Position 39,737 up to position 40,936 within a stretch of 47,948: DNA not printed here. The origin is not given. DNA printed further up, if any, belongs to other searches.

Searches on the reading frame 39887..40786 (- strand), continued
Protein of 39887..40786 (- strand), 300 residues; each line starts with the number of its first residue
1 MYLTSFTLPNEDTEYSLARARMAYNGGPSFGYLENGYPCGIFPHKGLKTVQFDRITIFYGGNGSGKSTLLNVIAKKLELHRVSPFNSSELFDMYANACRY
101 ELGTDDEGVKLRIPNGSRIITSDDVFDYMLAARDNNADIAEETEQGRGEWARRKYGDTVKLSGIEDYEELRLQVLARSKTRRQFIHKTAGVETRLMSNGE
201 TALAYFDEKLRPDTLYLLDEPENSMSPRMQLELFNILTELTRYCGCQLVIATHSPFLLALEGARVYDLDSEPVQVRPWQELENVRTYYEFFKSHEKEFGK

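Call 17: find_related_loci(query=window:39887-40786:-, collection=genome_contigs, flank=6000)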
Query window:39887-40786:- (300 aa) in genome_contigs; peptide patterns used: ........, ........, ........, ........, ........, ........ (x = any residue, [..] = any of these).
598 stretches matched a pattern (row limit reached: there are more); 564 encode a relative of the query (tblastn E <= 1e-3); the best 80 are kept; 80 distinct loci.
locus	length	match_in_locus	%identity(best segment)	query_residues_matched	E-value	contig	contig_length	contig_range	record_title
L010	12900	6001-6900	91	1-300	0e+0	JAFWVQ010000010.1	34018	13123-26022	MAG: Clostridia bacterium isolate RGIG6112 Sheep_Omasum.Co__c355348, whole genome shotgun sequence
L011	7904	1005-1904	89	1-300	7e-179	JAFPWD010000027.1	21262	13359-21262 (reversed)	MAG: Clostridia bacterium isolate RGIG1529 Goat_Abomasum-5__c571, whole genome shotgun sequence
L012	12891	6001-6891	66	1-298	2e-131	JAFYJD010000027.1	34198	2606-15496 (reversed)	MAG: Clostridia bacterium isolate RGIG7138 Water_buffalos_Abomasum-4__c1053838, whole genome shotgun sequence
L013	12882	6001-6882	63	1-294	2e-126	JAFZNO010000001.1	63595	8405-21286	MAG: Lachnospiraceae bacterium isolate RGIG7929 Water_buffalos_Rumen-1__c5289, whole genome shotgun sequence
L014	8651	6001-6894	62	1-298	1e-126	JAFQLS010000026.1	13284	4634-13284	MAG: Lachnospiraceae bacterium isolate RGIG1934 Goat_Cecum.Co__c1221695, whole genome shotgun sequence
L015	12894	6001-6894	62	1-298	8e-124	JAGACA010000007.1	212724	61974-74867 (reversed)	MAG: Clostridia bacterium isolate RGIG8305 Water_buffalos_Rumen.Co__c1270278, whole genome shotgun sequence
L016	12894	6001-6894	62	1-298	2e-123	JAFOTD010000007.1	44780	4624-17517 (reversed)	MAG: Clostridia bacterium isolate RGIG775 Dairy_cattle_Omasum-6__c57, whole genome shotgun sequence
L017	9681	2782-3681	63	1-300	2e-123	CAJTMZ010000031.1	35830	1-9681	MAG TPA_asm: uncultured Lachnospiraceae bacterium isolate MGBC101044 genome assembly, contig: MGBC101044.31, whole genom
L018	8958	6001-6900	60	1-300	3e-123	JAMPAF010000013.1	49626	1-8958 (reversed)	MAG: Clostridiales bacterium isolate NALB_7813_23 Scaffold_#13__SCF_013___49626_bp, whole genome shotgun sequence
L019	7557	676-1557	62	1-294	4e-123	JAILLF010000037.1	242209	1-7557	MAG: Acetatifactor sp. isolate RUI221 k141_6363097_flag=0_multi=65.0000_len=242209, whole genome shotgun sequence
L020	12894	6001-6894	63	1-298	2e-122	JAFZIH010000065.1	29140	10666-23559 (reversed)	MAG: Clostridia bacterium isolate RGIG7792 Water_buffalos_Reticulum-1__c328594, whole genome shotgun sequence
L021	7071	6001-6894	64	1-298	7e-122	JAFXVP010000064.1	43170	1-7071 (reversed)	MAG: Clostridia bacterium isolate RGIG6786 Sheep_Rumen-3__c1463594, whole genome shotgun sequence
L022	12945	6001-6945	62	1-298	2e-121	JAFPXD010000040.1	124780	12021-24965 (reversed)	MAG: Clostridia bacterium isolate RGIG1555 Goat_Abomasum-6__c369529, whole genome shotgun sequence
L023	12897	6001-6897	62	1-298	3e-121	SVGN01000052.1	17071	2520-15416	MAG: Clostridiales bacterium isolate SIG359 NODE_16174_length_17071_cov_2.701310, whole genome shotgun sequence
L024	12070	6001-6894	62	1-298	2e-120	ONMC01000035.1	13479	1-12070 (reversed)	uncultured Clostridiales bacterium isolate RUG432 genome assembly, contig: scaffold_1906, whole genome shotgun sequence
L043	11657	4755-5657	58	1-298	3e-111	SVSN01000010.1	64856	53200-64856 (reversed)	MAG: Oscillospiraceae bacterium isolate SIG670 NODE_10718_length_64856_cov_8.457353, whole genome shotgun sequence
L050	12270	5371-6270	56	1-298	2e-107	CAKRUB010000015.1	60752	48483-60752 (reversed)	MAG: uncultured Acetatifactor sp. isolate REFINED_METABAT215_TOP10_CONTIGS_1500_ASSEMBLY_K77_MERGED__Hadza_MoBio_hadza-E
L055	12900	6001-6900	56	1-298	1e-106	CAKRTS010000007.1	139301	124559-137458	MAG: uncultured Acetatifactor sp. isolate REFINED_METABAT215_TOP10_CONTIGS_1500_ASSEMBLY_K77_MERGED__Hadza_PheChl_Fiber-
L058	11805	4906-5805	56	1-298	4e-106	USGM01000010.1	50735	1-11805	uncultured Lachnospiraceae bacterium isolate UMGS1691 genome assembly, contig: NODE_103_length_50735_cov_3.560497, whole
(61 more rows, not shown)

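Call 22: search_solved_structures(query=window:39887-40786:-, max_evalue=0.01, show_alignments=1)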
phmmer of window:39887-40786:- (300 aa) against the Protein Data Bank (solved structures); distinct sequences matched with E-value up to 0.01: 23.
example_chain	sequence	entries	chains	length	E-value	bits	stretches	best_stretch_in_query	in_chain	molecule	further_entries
8ux9_B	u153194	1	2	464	1.7e-06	30.8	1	193-258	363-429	AriA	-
8v45_A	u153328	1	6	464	1.7e-06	30.8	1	193-258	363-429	AriA antitoxin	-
8v46_A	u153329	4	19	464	4.4e-06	29.4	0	193-258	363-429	AriA antitoxin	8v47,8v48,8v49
3gfo_A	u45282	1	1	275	0.00019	24.1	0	212-261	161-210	Cobalt import ATP-binding protein cbiO 1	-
4yms_J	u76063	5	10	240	0.00026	23.6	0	209-270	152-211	ABC-type polar amino acid transport system, ATPase component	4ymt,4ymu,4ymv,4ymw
6ha8_V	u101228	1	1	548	0.00051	22.7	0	49-74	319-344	Nucleotide-binding protein ExpZ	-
9n69_A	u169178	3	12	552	0.00091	21.8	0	44-121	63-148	AAA family ATPase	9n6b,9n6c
4hlu_D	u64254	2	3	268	0.001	21.7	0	192-254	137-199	Energy-coupling factor transporter ATP-binding protein EcfA | Energy-coupling factor transporter ATP-binding protein EcfA1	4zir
22bu_B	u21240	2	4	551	0.0019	20.8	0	211-261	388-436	AAA family ATPase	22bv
8i6o_B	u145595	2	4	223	0.0027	20.3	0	212-265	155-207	Cell division ATP-binding protein FtsE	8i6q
9o9x_A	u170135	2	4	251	0.0028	20.2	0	212-259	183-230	ABC transporter ATP-binding protein YtrE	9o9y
9oko_D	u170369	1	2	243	0.003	20.1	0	194-259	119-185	High-affinity zinc transporter ATPase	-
9okq_D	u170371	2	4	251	0.0033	20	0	194-259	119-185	High-affinity zinc transporter ATPase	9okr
9w2w_D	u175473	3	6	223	0.0041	19.7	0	211-257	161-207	LolD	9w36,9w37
9w35_C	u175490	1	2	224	0.0041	19.7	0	211-257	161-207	LolD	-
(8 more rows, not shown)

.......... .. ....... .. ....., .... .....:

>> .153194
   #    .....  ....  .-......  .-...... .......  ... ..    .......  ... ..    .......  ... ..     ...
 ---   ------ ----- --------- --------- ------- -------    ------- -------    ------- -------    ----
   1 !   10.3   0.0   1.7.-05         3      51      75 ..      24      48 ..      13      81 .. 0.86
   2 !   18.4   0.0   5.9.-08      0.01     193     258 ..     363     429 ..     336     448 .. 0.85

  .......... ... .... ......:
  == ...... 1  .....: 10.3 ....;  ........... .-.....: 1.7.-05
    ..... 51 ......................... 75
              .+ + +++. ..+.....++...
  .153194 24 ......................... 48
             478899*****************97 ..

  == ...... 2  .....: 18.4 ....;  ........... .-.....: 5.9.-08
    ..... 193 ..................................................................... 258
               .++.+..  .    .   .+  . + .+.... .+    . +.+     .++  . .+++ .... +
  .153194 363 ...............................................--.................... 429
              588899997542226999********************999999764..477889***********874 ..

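Call 59: search_protein_families(library=pfam, alignment_id=A3, max_evalue=0.00001)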
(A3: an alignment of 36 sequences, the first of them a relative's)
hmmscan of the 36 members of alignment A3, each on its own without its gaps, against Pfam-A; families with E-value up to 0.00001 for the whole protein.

A. member 1, L012:7018-8127:+ (370 aa): 1 family
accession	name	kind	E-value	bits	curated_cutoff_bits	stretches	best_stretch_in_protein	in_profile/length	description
PF00005.33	ABC_tran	-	4.5e-38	131.4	25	1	27-172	2-136/137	ABC transporter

B. families by the number of members that match (of 36 scanned): 35 families (the first 25 are shown)
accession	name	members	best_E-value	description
PF00583.31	Acetyltransf_1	6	8.5e-15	Acetyltransferase (GNAT) family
PF13508.13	Acetyltransf_7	5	3.7e-11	Acetyltransferase (GNAT) domain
PF13673.13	Acetyltransf_10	4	1.6e-09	Acetyltransferase (GNAT) domain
PF13527.13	Acetyltransf_9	3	9.6e-14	Acetyltransferase (GNAT) domain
PF08445.16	FR47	3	6.3e-08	FR47-like protein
PF04471.18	Mrr_cat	2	6.2e-34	Restriction endonuclease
PF14338.12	Mrr_N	2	2.8e-23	Mrr N-terminal domain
PF04717.18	Phage_base_V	2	2.5e-19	Type VI secretion system/phage-baseplate injector OB domain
PF22722.2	NA-iREase1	2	5.3e-08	NACHT-associated inactive Restriction Endonuclease 1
PF13156.12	Mrr_cat_2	2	3.2e-07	Restriction endonuclease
PF05681.19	Fumerase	1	4.4e-112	Fumarate hydratase (Fumerase)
PF13311.11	DUF4080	1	9.2e-42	Protein of unknown function (DUF4080)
PF00990.26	GGDEF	1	1.5e-38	Diguanylate cyclase, GGDEF domain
PF00005.33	ABC_tran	1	4.5e-38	ABC transporter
PF00210.30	Ferritin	1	9.9e-38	Ferritin-like domain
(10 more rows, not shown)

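Call 60: search_protein_families(library=pfam, alignment_id=A4, max_evalue=0.00001)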
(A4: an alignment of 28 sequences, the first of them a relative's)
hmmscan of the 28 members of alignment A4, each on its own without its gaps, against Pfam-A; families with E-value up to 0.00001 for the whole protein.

A. member 1, L012:4943-5932:+ (330 aa): 2 families
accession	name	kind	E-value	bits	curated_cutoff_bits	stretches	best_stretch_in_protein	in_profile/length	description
PF00781.29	DAGK_cat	-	2.8e-28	98.5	23.6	1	18-142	1-124/125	Diacylglycerol kinase catalytic domain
PF19279.4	YegS_C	-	2.7e-12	47.1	27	1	164-293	14-140/158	YegS C-terminal NAD kinase beta sandwich-like domain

B. families by the number of members that match (of 28 scanned): 31 families (the first 25 are shown)
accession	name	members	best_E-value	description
PF01546.33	Peptidase_M20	4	1.4e-29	Peptidase family M20/M25/M40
PF07687.19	M20_dimer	4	5.1e-13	Peptidase dimerisation domain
PF00990.26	GGDEF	2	3.6e-41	Diguanylate cyclase, GGDEF domain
PF00072.30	Response_reg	2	1.1e-23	Response regulator receiver domain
PF01636.29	APH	2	2.2e-16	Phosphotransferase enzyme family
PF05343.19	Peptidase_M42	2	5e-07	M42 glutamyl aminopeptidase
PF00793.26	DAHP_synth_1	1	6.4e-71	DAHP synthetase I family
PF04474.17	DUF554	1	1.9e-68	Protein of unknown function (DUF554)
PF22016.2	DUF6933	1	3.5e-46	Domain of unknown function (DUF6933)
PF04294.18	VanW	1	8.7e-45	VanW like protein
PF13346.12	ABC2_membrane_5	1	1.5e-38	ABC-2 family transporter protein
PF00588.24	SpoU_methylase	1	9.7e-33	SpoU rRNA Methylase family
PF00005.33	ABC_tran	1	1.7e-31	ABC transporter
PF01554.23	MatE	1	3e-30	MatE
PF00781.29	DAGK_cat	1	2.8e-28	Diacylglycerol kinase catalytic domain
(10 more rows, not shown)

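Call 65: search_dna_similar(query=window:39887-40786:-, collection=plasmids, mode=protein, max_rows=12, max_evalue=1e-10)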
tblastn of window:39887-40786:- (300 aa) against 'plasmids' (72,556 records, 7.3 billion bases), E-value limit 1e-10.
Records with a match: 10; places in all: 10; records where one place covers at least 80% of the query: 7.
Best place of each record, by identity: <60% 10.
By first word of the organism name: Paraclostridium 2; Rhizobium 2; Acetoanaerobium 1; Subdoligranulum 1; Bacillus 1; Parabacteroides 1; Brevibacillus 1; Maritalea 1.
By predicted mobility (MOB-suite, as given by PLSDB): non-mobilizable 9; mobilizable 1.
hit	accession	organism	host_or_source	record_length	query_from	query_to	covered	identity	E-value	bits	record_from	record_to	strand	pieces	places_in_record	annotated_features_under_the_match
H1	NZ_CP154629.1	Acetoanaerobium noterae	cell culture,Sludge of a digestion ...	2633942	1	298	99%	46.0%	2e-77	263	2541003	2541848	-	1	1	none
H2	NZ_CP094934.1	Paraclostridium bifermentans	Homo sapiens,feces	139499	1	298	99%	44.3%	7e-74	253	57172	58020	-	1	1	AAA family ATPase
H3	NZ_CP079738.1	Paraclostridium bifermentans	whole organism,soil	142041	1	298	99%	43.7%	6e-73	250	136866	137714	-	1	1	AAA family ATPase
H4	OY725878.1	Subdoligranulum variabile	-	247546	2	298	99%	41.5%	3e-68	237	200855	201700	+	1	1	record has no annotation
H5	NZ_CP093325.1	Bacillus sp. N5-665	whole organism,peat soil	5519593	28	298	90%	26.3%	2e-11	72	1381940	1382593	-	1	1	none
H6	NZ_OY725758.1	Parabacteroides distasonis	-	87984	55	300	82%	28.3%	2e-14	81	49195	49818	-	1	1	AAA family ATPase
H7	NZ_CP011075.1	Brevibacillus laterosporus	Oryza sativa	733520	37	295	86%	25.5%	4e-14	80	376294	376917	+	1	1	AAA family ATPase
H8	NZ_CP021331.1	Maritalea myrionectae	pure culture,Lava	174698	197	290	31%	35.1%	1e-11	72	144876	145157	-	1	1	AAA family ATPase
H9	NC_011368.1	Rhizobium leguminosarum bv. trifolii WSM2304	-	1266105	197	268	24%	43.1%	2e-11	72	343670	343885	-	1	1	record has no annotation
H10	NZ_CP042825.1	Rhizobium sp. WL3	Wheat,phyllosphere swab,leaves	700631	197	268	24%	41.7%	2e-11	72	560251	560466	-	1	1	AAA family ATPase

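Call 67: search_dna_similar(query=window:39887-40786:-, collection=phages, mode=protein, max_rows=8, max_evalue=1e-8)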
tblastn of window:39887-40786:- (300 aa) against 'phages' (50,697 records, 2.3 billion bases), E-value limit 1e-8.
Records with a match: 3; places in all: 3; records where one place covers at least 80% of the query: 3.
Best place of each record, by identity: <60% 3.
By first word of the organism name: Bacteriophage 3.
By host as written in the record: - 3.
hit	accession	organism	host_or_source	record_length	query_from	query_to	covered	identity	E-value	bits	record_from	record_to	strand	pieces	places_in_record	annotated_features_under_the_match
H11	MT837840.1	Bacteriophage sp.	human fecal samples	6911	1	298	99%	45.2%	2e-70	242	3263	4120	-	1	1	record has no annotation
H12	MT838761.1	Bacteriophage sp.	human fecal samples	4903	1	298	99%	42.6%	1e-68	236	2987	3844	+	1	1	record has no annotation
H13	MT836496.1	Bacteriophage sp.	human fecal samples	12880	46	286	80%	27.9%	6e-15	81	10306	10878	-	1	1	record has no annotation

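Call 78: predict_structure(alignment_id=A5)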
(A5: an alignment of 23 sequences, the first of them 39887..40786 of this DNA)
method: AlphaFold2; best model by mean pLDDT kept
length: 300 residues; sequences in the alignment: 23
mean_pLDDT: 85.5   pTM: 0.76
mean pLDDT of the five models: 85.5, 82.1, 79.6, 76.9, 75.8
residues with pLDDT >= 90: 116; 70-90: 165; 50-70: 15; < 50: 4
segments of 3 or more residues with pLDDT < 50: 85-87
pLDDT, mean of each block of 10 residues (from residue 1): 94 89 83 76 91 96 89 91 57 90 91 91 81 71 79 85 81 86 76 68 87 92 90 94 88 94 95 94 88 80
secondary structure, 60 per line:
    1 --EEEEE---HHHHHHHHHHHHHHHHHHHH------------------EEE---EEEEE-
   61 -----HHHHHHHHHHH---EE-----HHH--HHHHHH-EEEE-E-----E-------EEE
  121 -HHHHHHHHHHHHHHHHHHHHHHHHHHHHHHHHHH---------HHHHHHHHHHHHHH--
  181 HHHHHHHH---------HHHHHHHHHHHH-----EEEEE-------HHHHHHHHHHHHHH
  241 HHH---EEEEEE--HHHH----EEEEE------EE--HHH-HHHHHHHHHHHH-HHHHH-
elements in order: E3-7 H11-30 E49-51 E55-59 H66-76 H92-97 E99-102 E118-120 H122-155 H165-178 H181-188 H198-209 E215-219 H227-243 E247-252 H255-258 E263-267 H282-293 H295-299

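Call 80: fold_search(model_id=the predicted structure, library=pdb)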
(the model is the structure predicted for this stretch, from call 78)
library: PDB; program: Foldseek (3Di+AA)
matches with E <= 10: 1311; with E <= 0.001: 212
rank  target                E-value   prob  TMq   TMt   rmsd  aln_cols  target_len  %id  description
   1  6p74                  2.8e-07  1.00  0.37  0.23  15.1       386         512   14  OLD nuclease from Thermus Scotoductus (released 2020-01-29)
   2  4ncj_B                1.3e-05  1.00  0.36  0.35  14.9       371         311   15  Crystal Structure of Pyrococcus furiosis Rad50 R805E mutation with ADP Beryllium Flouride (released 2014-03-05)
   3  4nck_B                1.7e-05  1.00  0.36  0.35  15.5       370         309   15  Crystal Structure of Pyrococcus furiosis Rad50 R797G mutation (released 2014-03-05)
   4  4ncj_A                2.1e-05  1.00  0.34  0.33  14.8       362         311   14  Crystal Structure of Pyrococcus furiosis Rad50 R805E mutation with ADP Beryllium Flouride (released 2014-03-05)
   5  5xns_A                2.3e-05  1.00  0.37  0.29  13.6       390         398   12  Crystal structure of the Smc head domain with an extended coiled coil bound to the C-terminal domain of ScpA derived f (released 2017-08-02)
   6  3qkt_B                2.4e-05  1.00  0.35  0.34  14.7       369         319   14  Rad50 ABC-ATPase with adjacent coiled-coil region in complex with AMP-PNP (released 2011-03-30)
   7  9lp9_B                2.7e-05  1.00  0.39  0.18  14.2       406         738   13  The cryo-EM structure of retron Eco8 in a standby state (released 2025-11-19)
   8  4ncj_C                2.7e-05  1.00  0.35  0.33  14.7       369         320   14  Crystal Structure of Pyrococcus furiosis Rad50 R805E mutation with ADP Beryllium Flouride (released 2014-03-05)
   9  8eea_B                2.7e-05  1.00  0.36  0.30  17.1       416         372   11  Structure of E.coli Septu (PtuAB) complex (released 2023-12-27)
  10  8rob_A                2.9e-05  1.00  0.35  0.30  10.1       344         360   12  Human cohesin SMC1A-HD(longCC-EQ)/RAD21-C complex - ATPgS-Mg-bound conformation (released 2024-09-11)
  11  2nq2_C                3.1e-05  1.00  0.37  0.44  13.7       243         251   18  An inward-facing conformation of a putative metal-chelate type ABC transporter. (released 2007-01-02)
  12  5zxd_B                3.1e-05  1.00  0.32  0.21  16.9       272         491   21  Crystal structure of ATP-bound human ABCF1 (released 2018-07-25)
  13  4g1u_D                3.7e-05  1.00  0.38  0.43  12.7       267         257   17  X-ray structure of the bacterial heme transporter HmuUV from Yersinia pestis (released 2012-12-19)
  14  8eea_A                3.9e-05  1.00  0.36  0.29  16.8       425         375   11  Structure of E.coli Septu (PtuAB) complex (released 2023-12-27)
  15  4g1u_C                4.4e-05  1.00  0.38  0.43  12.6       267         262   17  X-ray structure of the bacterial heme transporter HmuUV from Yersinia pestis (released 2012-12-19)
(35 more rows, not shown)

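Call 88: search_protein_families(library=pfam, proteins=[L023:6903-7496:+, L043:5663-6772:+, L055:6933-8636:+, L058:5814-7691:+, L050:6292-8088:+], max_evalue=0.001)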
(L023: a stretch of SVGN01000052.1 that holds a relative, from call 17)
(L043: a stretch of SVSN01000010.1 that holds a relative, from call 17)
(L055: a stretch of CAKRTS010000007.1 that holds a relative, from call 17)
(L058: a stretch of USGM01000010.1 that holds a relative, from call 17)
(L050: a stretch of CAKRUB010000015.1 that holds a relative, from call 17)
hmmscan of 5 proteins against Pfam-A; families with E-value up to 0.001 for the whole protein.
L023:6903-7496:+ (198 aa): 0 families

L043:5663-6772:+ (370 aa): 0 families

L055:6933-8636:+ (568 aa): 6 families
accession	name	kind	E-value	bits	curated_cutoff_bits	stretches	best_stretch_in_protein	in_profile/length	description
PF00583.31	Acetyltransf_1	-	8.5e-15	55.5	20.7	1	308-393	32-116/116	Acetyltransferase (GNAT) family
PF13527.13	Acetyltransf_9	-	2.7e-13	50.4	25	1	314-394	46-125/127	Acetyltransferase (GNAT) domain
PF13508.13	Acetyltransf_7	-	3.7e-11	43.7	27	1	314-394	8-83/84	Acetyltransferase (GNAT) domain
PF13673.13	Acetyltransf_10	-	2e-09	38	23.6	1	306-398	28-112/128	Acetyltransferase (GNAT) domain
PF08445.16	FR47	-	6.3e-08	32.9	22.1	1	341-399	22-83/86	FR47-like protein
PF17013.11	Acetyltransf_15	-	4e-05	23.6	35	1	309-371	37-103/210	Putative acetyl-transferase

L058:5814-7691:+ (626 aa): 6 families
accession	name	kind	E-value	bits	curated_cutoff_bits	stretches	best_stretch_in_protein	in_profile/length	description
PF00583.31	Acetyltransf_1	-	3.3e-14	53.6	20.7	1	367-451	33-116/116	Acetyltransferase (GNAT) family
PF13527.13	Acetyltransf_9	-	5.4e-13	49.5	25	1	372-452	46-125/127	Acetyltransferase (GNAT) domain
PF13508.13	Acetyltransf_7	-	1.4e-10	41.8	27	1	372-452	8-83/84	Acetyltransferase (GNAT) domain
PF13673.13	Acetyltransf_10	-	2.3e-09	37.8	23.6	1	364-456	28-112/128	Acetyltransferase (GNAT) domain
PF08445.16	FR47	-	7.2e-08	32.8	22.1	1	399-457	22-83/86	FR47-like protein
PF17013.11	Acetyltransf_15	-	8.3e-05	22.5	35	1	367-429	37-103/210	Putative acetyl-transferase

L050:6292-8088:+ (599 aa): 6 families
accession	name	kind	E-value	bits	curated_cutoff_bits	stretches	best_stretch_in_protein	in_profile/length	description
PF00583.31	Acetyltransf_1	-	2.1e-14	54.3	20.7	1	339-424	32-116/116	Acetyltransferase (GNAT) family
PF13527.13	Acetyltransf_9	-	9.6e-14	51.9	25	1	345-425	46-125/127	Acetyltransferase (GNAT) domain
PF13508.13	Acetyltransf_7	-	6.4e-11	42.9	27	1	345-425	8-83/84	Acetyltransferase (GNAT) domain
PF13673.13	Acetyltransf_10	-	1.6e-09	38.3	23.6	1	337-429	28-112/128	Acetyltransferase (GNAT) domain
PF08445.16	FR47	-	2.6e-07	31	22.1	1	372-430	22-83/86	FR47-like protein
PF17013.11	Acetyltransf_15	-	6.4e-05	22.9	35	1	340-402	37-103/210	Putative acetyl-transferase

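Call 89: search_protein_families(library=padloc, alignment_id=A3, max_evalue=1e-10)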
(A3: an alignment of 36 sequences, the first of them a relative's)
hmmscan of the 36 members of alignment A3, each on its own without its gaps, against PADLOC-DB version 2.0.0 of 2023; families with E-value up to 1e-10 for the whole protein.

A. member 1, L012:7018-8127:+ (370 aa): 2 families
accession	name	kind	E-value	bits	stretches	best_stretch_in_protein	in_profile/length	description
PDLC04135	mad3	-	1.2e-29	102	1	129-221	258-340/374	mads_3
PDLC04140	mad8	-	1.2e-11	42.7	1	23-207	14-236/314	mads_8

B. families by the number of members that match (of 36 scanned): 8 families
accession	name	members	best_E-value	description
PDLC03657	mREase_IV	2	3.3e-73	Type IV methyl-directed restriction enzyme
PDLC04796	PDC-S02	2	1.3e-31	-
PDLC04819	PDC-S02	2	2.4e-22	-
PDLC04806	PDC-S02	2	1.9e-17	-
PDLC04689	PDC-M51A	1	3.2e-38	-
PDLC04135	mad3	1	1.2e-29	mads_3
PDLC04140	mad8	1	1.2e-11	mads_8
PDLC02926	HTH_VI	1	1.8e-11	-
